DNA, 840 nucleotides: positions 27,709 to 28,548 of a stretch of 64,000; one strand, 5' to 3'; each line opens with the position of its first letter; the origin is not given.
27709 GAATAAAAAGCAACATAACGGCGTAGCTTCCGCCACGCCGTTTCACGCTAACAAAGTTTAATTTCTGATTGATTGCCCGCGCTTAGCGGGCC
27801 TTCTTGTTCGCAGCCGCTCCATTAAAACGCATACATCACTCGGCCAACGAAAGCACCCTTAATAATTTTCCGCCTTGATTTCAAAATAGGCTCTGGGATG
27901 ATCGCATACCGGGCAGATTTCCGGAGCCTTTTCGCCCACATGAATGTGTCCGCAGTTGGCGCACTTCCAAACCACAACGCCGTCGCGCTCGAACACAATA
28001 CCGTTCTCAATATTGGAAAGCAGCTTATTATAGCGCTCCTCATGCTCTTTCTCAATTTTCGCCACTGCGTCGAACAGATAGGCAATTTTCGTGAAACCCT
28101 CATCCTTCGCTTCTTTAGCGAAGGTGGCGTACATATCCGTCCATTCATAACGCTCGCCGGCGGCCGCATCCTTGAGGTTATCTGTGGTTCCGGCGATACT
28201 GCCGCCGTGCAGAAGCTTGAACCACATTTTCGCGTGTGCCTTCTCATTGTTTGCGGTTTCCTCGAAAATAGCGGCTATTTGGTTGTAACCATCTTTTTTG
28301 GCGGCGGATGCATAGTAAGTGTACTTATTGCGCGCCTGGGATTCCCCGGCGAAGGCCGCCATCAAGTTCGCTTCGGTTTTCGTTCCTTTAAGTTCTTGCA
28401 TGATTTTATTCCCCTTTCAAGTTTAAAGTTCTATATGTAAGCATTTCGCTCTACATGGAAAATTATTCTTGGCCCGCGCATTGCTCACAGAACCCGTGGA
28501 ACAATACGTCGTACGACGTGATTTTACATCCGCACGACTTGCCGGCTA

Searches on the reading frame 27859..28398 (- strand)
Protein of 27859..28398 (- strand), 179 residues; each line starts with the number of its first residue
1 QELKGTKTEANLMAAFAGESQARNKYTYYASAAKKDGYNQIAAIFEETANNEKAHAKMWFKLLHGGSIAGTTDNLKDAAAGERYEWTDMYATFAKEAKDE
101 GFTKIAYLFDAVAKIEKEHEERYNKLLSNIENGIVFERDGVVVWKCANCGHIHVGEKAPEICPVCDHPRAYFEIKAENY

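Call 13: search_protein_families(library=pfam, proteins=[window:27859-28398:-], max_evalue=0.001)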
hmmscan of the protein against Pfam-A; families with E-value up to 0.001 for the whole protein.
window:27859-28398:- (179 aa): 4 families
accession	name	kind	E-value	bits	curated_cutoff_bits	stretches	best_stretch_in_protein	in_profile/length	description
PF02915.23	Rubrerythrin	-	4.8e-26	92.2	22.8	1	11-127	2-137/137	Rubrerythrin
PF21349.2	RUBY_RBDX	-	1.5e-14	53.5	26.5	1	144-173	1-30/30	Rubrerythrin, rubredoxin-like domain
PF23458.2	DUF7130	-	6e-06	26.5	35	1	131-175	42-86/89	Domain of unknown function (DUF7130)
PF00210.30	Ferritin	-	0.00012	22.5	24.5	0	10-128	2-137/142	Ferritin-like domain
